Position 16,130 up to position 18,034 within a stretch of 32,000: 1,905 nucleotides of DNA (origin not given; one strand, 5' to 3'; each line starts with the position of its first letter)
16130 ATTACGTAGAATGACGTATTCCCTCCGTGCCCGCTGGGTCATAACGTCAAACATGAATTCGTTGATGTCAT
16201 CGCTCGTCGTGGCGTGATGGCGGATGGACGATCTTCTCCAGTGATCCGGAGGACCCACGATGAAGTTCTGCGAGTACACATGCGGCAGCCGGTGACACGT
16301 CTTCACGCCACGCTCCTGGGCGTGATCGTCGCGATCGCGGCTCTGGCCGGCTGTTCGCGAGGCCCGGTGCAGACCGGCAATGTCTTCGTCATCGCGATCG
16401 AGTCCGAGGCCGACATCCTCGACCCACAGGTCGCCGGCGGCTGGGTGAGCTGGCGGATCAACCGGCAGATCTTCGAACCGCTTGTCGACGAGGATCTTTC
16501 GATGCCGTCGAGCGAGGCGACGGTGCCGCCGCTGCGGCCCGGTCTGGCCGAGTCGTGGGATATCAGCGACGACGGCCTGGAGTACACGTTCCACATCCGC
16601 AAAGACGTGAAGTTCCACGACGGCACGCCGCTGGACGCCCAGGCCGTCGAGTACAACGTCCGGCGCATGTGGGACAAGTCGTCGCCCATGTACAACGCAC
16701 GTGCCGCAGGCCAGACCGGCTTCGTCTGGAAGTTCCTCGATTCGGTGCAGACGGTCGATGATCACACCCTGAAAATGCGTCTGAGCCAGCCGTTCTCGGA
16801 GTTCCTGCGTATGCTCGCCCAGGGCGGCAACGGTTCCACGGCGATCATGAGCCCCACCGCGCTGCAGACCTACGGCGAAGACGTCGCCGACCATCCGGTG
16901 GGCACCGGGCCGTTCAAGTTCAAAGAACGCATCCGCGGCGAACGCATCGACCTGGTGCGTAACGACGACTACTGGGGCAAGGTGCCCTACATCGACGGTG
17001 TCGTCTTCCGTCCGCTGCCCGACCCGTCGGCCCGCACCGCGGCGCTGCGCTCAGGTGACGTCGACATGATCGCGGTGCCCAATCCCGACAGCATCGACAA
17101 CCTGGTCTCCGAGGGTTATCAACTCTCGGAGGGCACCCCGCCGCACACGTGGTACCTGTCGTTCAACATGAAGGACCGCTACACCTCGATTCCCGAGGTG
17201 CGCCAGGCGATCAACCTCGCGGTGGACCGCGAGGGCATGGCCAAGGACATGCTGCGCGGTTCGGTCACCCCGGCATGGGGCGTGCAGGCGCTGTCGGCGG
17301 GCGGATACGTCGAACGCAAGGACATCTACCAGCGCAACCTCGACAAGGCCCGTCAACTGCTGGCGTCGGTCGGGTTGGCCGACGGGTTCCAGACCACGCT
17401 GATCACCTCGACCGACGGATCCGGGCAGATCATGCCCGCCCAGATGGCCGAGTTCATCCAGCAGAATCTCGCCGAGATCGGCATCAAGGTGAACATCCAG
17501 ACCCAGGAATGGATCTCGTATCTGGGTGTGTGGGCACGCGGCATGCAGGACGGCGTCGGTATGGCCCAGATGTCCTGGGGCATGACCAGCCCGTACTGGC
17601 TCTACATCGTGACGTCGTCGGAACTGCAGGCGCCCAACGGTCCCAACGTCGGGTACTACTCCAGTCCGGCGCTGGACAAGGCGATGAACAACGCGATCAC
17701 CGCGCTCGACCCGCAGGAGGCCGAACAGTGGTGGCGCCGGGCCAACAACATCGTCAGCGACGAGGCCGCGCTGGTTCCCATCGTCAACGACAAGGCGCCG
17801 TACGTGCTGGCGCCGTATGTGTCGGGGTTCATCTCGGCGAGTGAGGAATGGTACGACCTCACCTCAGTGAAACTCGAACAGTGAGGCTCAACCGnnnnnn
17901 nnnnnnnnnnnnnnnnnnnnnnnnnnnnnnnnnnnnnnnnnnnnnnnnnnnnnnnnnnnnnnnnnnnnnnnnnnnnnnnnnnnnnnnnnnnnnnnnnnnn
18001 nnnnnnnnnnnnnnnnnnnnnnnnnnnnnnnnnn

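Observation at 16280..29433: Fourteen-gene coupled super-operon fusing an ABC importer, two AS amidases, a GatC/AtzG-like microprotein and a complete urease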

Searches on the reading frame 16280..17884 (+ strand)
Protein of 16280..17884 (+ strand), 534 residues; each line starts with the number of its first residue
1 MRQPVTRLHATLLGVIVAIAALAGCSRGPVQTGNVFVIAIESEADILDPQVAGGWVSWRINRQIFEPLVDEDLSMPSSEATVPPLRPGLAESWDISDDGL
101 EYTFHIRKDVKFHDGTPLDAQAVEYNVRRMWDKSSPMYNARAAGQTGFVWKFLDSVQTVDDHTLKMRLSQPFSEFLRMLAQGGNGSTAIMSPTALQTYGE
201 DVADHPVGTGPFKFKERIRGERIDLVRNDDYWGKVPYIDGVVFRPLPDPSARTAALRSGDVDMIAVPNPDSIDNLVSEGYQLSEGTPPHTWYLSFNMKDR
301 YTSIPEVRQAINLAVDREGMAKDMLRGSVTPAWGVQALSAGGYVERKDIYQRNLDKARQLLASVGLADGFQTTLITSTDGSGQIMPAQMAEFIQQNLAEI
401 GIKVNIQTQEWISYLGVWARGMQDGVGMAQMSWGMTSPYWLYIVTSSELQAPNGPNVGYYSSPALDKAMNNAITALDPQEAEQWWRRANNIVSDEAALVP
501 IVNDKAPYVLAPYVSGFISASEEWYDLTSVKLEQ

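Call 5: search_protein_families(library=pfam, proteins=[window:16280-17884:+], max_evalue=0.01)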
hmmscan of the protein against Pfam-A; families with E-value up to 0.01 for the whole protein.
window:16280-17884:+ (534 aa): 1 family
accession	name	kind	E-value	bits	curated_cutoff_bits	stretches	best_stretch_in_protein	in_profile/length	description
PF00496.27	SBP_bac_5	-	6.7e-93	312.2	32.4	1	85-438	2-354/368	Bacterial extracellular solute-binding proteins, family 5 Middle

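Call 7: search_protein_families(library=ncbifam, proteins=[window:16280-17884:+], max_evalue=0.001)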
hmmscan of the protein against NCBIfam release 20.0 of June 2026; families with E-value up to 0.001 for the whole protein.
window:16280-17884:+ (534 aa): 11 families
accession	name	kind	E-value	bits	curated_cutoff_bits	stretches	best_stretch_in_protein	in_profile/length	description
NF011942.0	PRK15413.1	equivalog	2.8e-65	221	594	1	16-511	10-490/512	glutathione ABC transporter substrate-binding protein GsiB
TIGR02294.1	nickel_nikA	equivalog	2e-56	191.6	393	1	61-510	32-479/501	nickel ABC transporter substrate-binding protein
NF043070.1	DppA_dipep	equivalog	1.6e-48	165.6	1005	1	29-499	25-501/535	dipeptide ABC transporter periplasmic-binding protein DppA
NF045468.1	Opp5A_nikA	equivalog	8.5e-44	149.9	600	1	85-528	57-483/488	nickel ABC transporter substrate-binding protein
NF047575.1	opine_bind_CntA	exception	5.4e-42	144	800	1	10-527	7-527/535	staphylopine-dependent metal ABC transporter substrate-binding lipoprotein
NF011689.0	PRK15109.1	equivalog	1.5e-39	136.1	560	1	34-502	34-508/547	ABC transporter substrate-binding protein SapA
NF011684.0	PRK15104.1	equivalog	4.9e-37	127.8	947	1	34-518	39-525/543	oligopeptide ABC transporter substrate-binding protein OppA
TIGR04028.1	SBP_KPN_01854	hypoth_equivalog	6.6e-33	114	468.5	1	85-518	44-494/509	TIGR04028 family ABC transporter substrate-binding protein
NF045467.1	Opp4A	equivalog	3.4e-30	104.8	650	1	86-508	80-532/556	oligopeptide ABC transporter substrate-binding protein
NF007287.0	PRK09755.1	equivalog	1e-21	77.4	1098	1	27-518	26-517/535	ABC transporter substrate-binding protein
NF010149.0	PRK13626.1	equivalog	2.1e-08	33.3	476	1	84-254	163-312/552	HTH-type transcriptional regulator SgrR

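Call 27: find_homologous_proteins(query=window:16280-17884:+, max_evalue=1e-30)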
Query window:16280-17884:+ (534 aa): 3791 proteins with E <= 1e-30 among 8000 candidates; the best 120 are listed.
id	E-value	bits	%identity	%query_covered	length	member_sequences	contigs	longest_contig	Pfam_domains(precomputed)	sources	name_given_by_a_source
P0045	0.0e+0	1153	93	100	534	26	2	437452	PF00496.28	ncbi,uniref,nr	ncbi:ABC transporter substrate-binding protein [Mycolicibacterium goodii]|uniref:ABC transporter sub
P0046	0.0e+0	1152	93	100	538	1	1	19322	PF00496.28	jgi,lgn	jgi:peptide/nickel transport system substrate-binding protein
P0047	0.0e+0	1147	93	100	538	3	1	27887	PF00496.28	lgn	-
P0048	0.0e+0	1146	92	100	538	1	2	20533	PF00496.28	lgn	-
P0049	0.0e+0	1139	92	100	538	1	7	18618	PF00496.28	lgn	-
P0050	0.0e+0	1110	90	98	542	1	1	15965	PF00496.28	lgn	-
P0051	0.0e+0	1105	89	98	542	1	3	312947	PF00496.28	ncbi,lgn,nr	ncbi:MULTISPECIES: ABC transporter substrate-binding protein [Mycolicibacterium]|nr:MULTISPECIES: AB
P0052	0.0e+0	1103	89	100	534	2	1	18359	PF00496.28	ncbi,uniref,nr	ncbi:peptide ABC transporter substrate-binding protein [Mycolicibacterium wolinskyi]|uniref:Peptide 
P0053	0.0e+0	1103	89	98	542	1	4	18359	PF00496.28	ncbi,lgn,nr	ncbi:ABC transporter substrate-binding protein [Mycolicibacterium wolinskyi]|nr:ABC transporter subs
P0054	0.0e+0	1102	89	98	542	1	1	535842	PF00496.28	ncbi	ncbi:ABC transporter substrate-binding protein [Mycobacterium sp. LTG2003]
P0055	0.0e+0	1102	89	98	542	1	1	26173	PF00496.28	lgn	-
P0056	0.0e+0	1099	89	98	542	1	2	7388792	PF00496.28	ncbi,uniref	ncbi:ABC transporter substrate-binding protein [Mycolicibacterium wolinskyi]|uniref:ABC transporter 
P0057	0.0e+0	1098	87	100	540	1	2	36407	PF00496.28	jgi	jgi:peptide/nickel transport system substrate-binding protein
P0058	0.0e+0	1096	89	98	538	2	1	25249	PF00496.28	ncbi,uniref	ncbi:ABC transporter substrate-binding protein [Mycolicibacterium litorale]|uniref:ABC transporter s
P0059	0.0e+0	1091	87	100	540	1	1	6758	PF00496.28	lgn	-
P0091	4.3e-259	878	73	96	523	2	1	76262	PF00496.28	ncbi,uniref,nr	ncbi:ABC transporter substrate-binding protein [Saccharopolyspora soli]|uniref:ABC transporter subst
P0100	2.7e-240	816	66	99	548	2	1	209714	PF00496.28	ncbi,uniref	ncbi:ABC transporter substrate-binding protein [Kineococcus sp. SYSU DK004]|uniref:ABC transporter s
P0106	7.8e-238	808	66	99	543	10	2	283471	PF00496.28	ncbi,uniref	ncbi:ABC transporter substrate-binding protein [Dietzia aurantiaca]|uniref:ABC transporter substrate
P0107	3.9e-237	806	65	98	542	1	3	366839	PF00496.28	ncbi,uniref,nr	ncbi:ABC transporter substrate-binding protein [Sediminivirga luteola]|uniref:Peptide ABC transporte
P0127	9.7e-220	749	62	100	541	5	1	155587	PF00496.28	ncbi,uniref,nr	ncbi:peptide ABC transporter substrate-binding protein [Amycolatopsis alkalitolerans]|uniref:Peptide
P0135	1.0e-217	742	61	98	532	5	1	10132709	PF00496.28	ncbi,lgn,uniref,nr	ncbi:ABC transporter substrate-binding protein [Pseudonocardia sp. DSM 110487]|uniref:ABC transporte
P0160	4.8e-203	693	59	100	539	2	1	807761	PF00496.28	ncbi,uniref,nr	ncbi:ABC transporter substrate-binding protein [Herbiconiux sp. CPCC 205716]|uniref:ABC transporter 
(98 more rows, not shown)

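Call 28: search_solved_structures(query=window:16280-17884:+, max_evalue=1e-15)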
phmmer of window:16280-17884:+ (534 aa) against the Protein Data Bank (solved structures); distinct sequences matched with E-value up to 1e-15: 66 (the best 60 are shown).
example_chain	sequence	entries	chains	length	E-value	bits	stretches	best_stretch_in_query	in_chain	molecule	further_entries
1uqw_A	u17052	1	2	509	1.8e-54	188.2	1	36-517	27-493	PUTATIVE BINDING PROTEIN YLIB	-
6ofq_A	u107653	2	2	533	4.2e-53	183.7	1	33-515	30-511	Heme-binding protein A / AI-2 binding protein A | Heme-binding protein A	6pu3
5u4o_A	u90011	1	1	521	1.5e-50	175.3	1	26-504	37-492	ABC transporter substrate-binding protein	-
8upi_A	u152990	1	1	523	9.8e-50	172.6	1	32-505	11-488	Peptide ABC transporter substrate-binding protein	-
3tpa_A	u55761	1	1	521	3.5e-46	160.9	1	85-519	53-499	Heme-binding protein A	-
3m8u_A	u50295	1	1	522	3.6e-43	150.9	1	84-501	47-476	Heme-binding protein A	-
6hlx_A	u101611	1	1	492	5e-43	150.5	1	85-465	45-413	AgaA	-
8z1z_F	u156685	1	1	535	1e-42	149.4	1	85-502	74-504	Dipeptide-binding protein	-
1dpp_A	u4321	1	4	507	1.5e-42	148.9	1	85-502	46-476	DIPEPTIDE BINDING PROTEIN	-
1dpe_A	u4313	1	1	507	1.5e-42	148.9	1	85-502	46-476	DIPEPTIDE-BINDING PROTEIN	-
8z1y_F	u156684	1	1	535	1.8e-42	148.6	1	85-501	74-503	Dipeptide-binding protein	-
5f1q_A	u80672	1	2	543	3.3e-41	144.5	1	84-499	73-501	Periplasmic dipeptide transport protein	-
5yh5_A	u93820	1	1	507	7e-35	123.6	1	47-527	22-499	Nickel ABC transporter substrate-binding protein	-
5yhe_A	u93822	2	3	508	7.1e-35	123.6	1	47-527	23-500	Nickel ABC transporter substrate-binding protein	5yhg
5yh8_A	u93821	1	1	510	7.2e-35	123.5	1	47-527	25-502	Nickel ABC transporter substrate-binding protein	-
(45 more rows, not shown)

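Call 29: find_encoding_contigs(protein=P0091, flank=10000, max_places=1)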
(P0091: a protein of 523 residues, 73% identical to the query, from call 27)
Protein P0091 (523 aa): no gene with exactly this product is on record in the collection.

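Call 30: find_encoding_contigs(protein=P0100, flank=10000, max_places=1)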
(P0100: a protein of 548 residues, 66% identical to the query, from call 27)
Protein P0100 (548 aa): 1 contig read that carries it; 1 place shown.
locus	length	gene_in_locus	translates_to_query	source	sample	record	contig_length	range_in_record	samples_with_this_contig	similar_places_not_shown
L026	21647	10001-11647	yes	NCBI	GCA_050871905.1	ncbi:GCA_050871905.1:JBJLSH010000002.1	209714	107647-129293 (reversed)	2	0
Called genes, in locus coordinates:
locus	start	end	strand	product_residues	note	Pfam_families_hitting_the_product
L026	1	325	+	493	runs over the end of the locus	PF08310:LGFP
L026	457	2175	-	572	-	PF02878:PGM_PMM_I, PF02879:PGM_PMM_II, PF02880:PGM_PMM_III, PF00408:PGM_PMM_IV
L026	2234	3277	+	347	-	PF02492:cobW, PF07683:CobW_C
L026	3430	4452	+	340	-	PF00005:ABC_tran, PF13304:AAA_21 (weak)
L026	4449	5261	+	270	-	PF01061:ABC2_membrane, PF12698:ABC2_membrane_3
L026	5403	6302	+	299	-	PF12146:Hydrolase_4, PF00561:Abhydrolase_1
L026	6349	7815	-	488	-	-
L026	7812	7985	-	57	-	-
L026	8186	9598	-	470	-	PF01425:Amidase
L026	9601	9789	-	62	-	-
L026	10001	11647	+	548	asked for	PF00496:SBP_bac_5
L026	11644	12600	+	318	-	PF19300:BPD_transp_1_N, PF00528:BPD_transp_1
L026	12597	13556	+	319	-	PF12911:OppC_N, PF00528:BPD_transp_1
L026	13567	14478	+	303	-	PF00005:ABC_tran, PF02463:SMC_N (faint), PF13304:AAA_21 (faint), PF08352:oligo_HPY (weak)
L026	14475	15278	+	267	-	PF00005:ABC_tran, PF13401:AAA_22 (weak), PF13304:AAA_21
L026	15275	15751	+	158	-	PF02814:UreE_N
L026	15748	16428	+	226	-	PF01730:UreF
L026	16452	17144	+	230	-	PF00547:Urease_gamma, PF00699:Urease_beta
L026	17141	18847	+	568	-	PF00449:Urease_alpha, PF01979:Amidohydro_1, PF07969:Amidohydro_3 (weak)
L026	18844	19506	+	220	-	PF03308:MeaB (faint), PF02492:cobW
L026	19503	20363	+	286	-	PF01774:UreD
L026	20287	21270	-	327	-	-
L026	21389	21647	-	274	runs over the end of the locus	PF01048:PNP_UDP_1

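Call 31: find_encoding_contigs(protein=P0127, flank=10000, max_places=1)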
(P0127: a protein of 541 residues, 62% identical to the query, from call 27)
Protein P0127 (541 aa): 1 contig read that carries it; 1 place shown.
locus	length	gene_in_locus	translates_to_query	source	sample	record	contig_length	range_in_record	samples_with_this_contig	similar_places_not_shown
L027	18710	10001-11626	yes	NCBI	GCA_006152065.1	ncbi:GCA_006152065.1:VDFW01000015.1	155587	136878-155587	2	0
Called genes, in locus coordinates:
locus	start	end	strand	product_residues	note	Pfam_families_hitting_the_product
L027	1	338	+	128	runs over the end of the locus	PF00903:Glyoxalase, PF18029:Glyoxalase_6 (weak), PF22677:Ble-like_N (faint)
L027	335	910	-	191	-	PF13489:Methyltransf_23 (weak), PF13847:Methyltransf_31, PF08241:Methyltransf_11, PF08242:Methyltransf_12, PF13649:Methyltransf_25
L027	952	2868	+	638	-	PF00009:GTP_EFTU, PF03144:GTP_EFTU_D2, PF00679:EFG_C, PF06421:LepA_C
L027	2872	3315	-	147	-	-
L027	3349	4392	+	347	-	PF03060:NMO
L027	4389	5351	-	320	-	PF00561:Abhydrolase_1, PF02230:Abhydrolase_2 (faint), PF12146:Hydrolase_4, PF12697:Abhydrolase_6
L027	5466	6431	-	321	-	PF08240:ADH_N, PF00107:ADH_zinc_N, PF13602:ADH_zinc_N_2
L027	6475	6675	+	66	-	-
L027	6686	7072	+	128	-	PF00545:Ribonuclease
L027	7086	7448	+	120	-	PF01337:Barstar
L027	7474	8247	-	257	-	PF00378:ECH_1, PF16113:ECH_2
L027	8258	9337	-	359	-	PF13433:Peripla_BP_5, PF13458:Peripla_BP_6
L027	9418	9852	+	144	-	PF12802:MarR_2, PF01047:MarR (weak)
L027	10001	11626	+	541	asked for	PF00496:SBP_bac_5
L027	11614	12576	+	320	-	PF19300:BPD_transp_1_N, PF00528:BPD_transp_1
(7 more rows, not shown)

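Call 32: find_encoding_contigs(protein=P0160, flank=10000, max_places=1)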
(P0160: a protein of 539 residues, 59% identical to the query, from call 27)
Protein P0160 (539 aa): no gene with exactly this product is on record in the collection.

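Call 33: find_encoding_contigs(protein=P0106, flank=10000, max_places=1)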
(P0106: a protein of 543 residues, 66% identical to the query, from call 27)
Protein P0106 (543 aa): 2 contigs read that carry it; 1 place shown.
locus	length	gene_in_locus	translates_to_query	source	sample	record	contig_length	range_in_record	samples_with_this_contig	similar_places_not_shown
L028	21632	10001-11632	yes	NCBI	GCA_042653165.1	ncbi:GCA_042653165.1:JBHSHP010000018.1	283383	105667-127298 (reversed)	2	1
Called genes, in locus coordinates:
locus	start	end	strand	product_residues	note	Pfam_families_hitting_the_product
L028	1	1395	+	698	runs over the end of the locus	PF20176:DUF6541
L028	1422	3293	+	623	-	PF17994:Glft2_N, PF00535:Glycos_transf_2, PF13641:Glyco_tranf_2_3, PF19320:GlfT2_domain3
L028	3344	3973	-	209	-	PF01774:UreD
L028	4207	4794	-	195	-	PF02492:cobW, PF03308:MeaB (weak)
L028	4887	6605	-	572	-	PF00449:Urease_alpha, PF01979:Amidohydro_1, PF07969:Amidohydro_3 (weak)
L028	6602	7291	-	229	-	PF00547:Urease_gamma, PF00699:Urease_beta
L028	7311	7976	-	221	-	PF01730:UreF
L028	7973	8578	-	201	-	PF02814:UreE_N (weak)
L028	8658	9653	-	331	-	PF00196:GerE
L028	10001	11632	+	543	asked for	PF00496:SBP_bac_5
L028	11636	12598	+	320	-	PF19300:BPD_transp_1_N, PF00528:BPD_transp_1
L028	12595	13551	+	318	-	PF12911:OppC_N, PF00528:BPD_transp_1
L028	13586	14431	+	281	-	PF00005:ABC_tran, PF02463:SMC_N (faint), PF08352:oligo_HPY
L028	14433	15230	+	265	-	PF00005:ABC_tran, PF13304:AAA_21 (weak)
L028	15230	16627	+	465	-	PF01425:Amidase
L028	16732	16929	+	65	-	-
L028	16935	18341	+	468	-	PF01425:Amidase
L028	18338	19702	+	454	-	PF01425:Amidase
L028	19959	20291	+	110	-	-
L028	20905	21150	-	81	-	PF11716:MDMPI_N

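Call 34: find_encoding_contigs(protein=P0107, flank=10000, max_places=1)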
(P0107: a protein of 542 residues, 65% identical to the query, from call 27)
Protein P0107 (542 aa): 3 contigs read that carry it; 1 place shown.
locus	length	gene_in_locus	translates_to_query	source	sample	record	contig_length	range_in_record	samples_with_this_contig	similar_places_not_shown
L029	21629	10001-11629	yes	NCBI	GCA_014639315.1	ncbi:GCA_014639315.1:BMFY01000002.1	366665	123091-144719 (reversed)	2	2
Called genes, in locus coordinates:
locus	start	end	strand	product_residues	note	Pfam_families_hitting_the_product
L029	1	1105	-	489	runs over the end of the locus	PF01381:HTH_3, PF12844:HTH_19 (weak), PF13443:HTH_26, PF13560:HTH_31, PF06114:Peptidase_M78 (faint)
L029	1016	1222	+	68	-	-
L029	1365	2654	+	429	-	PF00463:ICL, PF13714:PEP_mutase, PF00463:ICL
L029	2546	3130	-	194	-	-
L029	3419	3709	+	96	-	-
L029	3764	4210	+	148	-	PF00210:Ferritin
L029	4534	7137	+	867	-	PF02861:Clp_N, PF23569:NBD_SMAX1, PF00004:AAA, PF17871:AAA_lid_9, PF00004:AAA, PF07724:AAA_2, PF07728:AAA_5, PF10431:ClpB_D2-small, +6 more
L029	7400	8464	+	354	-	-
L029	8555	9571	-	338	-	PF00196:GerE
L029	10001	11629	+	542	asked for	PF00496:SBP_bac_5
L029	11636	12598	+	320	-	PF19300:BPD_transp_1_N, PF00528:BPD_transp_1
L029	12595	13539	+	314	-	PF12911:OppC_N, PF00528:BPD_transp_1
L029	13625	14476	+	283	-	PF00005:ABC_tran, PF02463:SMC_N (weak), PF08352:oligo_HPY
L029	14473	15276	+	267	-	PF00005:ABC_tran, PF13304:AAA_21 (weak)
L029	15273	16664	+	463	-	PF01425:Amidase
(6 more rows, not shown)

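Call 35: find_encoding_contigs(protein=P0135, flank=10000, max_places=1)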
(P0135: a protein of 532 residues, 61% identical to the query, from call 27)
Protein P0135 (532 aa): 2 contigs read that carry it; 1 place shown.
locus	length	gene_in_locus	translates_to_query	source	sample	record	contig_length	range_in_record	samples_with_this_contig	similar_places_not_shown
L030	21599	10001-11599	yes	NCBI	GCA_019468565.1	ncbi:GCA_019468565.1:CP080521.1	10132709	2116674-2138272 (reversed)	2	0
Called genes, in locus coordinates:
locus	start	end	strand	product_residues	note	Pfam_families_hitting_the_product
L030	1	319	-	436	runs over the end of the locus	PF12802:MarR_2 (faint)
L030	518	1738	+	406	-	-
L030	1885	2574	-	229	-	PF00528:BPD_transp_1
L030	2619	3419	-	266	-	PF03193:RsgA_GTPase (weak), PF00005:ABC_tran, PF13304:AAA_21 (faint)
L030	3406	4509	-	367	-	PF09084:NMT1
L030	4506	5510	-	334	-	PF14226:DIOX_N, PF03171:2OG-FeII_Oxy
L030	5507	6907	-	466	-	PF01565:FAD_binding_4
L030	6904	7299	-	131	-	PF00903:Glyoxalase, PF13669:Glyoxalase_4 (faint)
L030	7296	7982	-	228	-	PF00392:GntR, PF07729:FCD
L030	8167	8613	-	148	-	PF12802:MarR_2, PF01047:MarR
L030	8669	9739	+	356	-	PF13458:Peripla_BP_6, PF13433:Peripla_BP_5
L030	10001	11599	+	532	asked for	PF00496:SBP_bac_5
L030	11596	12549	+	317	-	PF19300:BPD_transp_1_N, PF00528:BPD_transp_1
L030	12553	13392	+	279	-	PF12911:OppC_N, PF00528:BPD_transp_1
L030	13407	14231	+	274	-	PF00005:ABC_tran, PF02463:SMC_N (faint), PF13304:AAA_21 (faint), PF08352:oligo_HPY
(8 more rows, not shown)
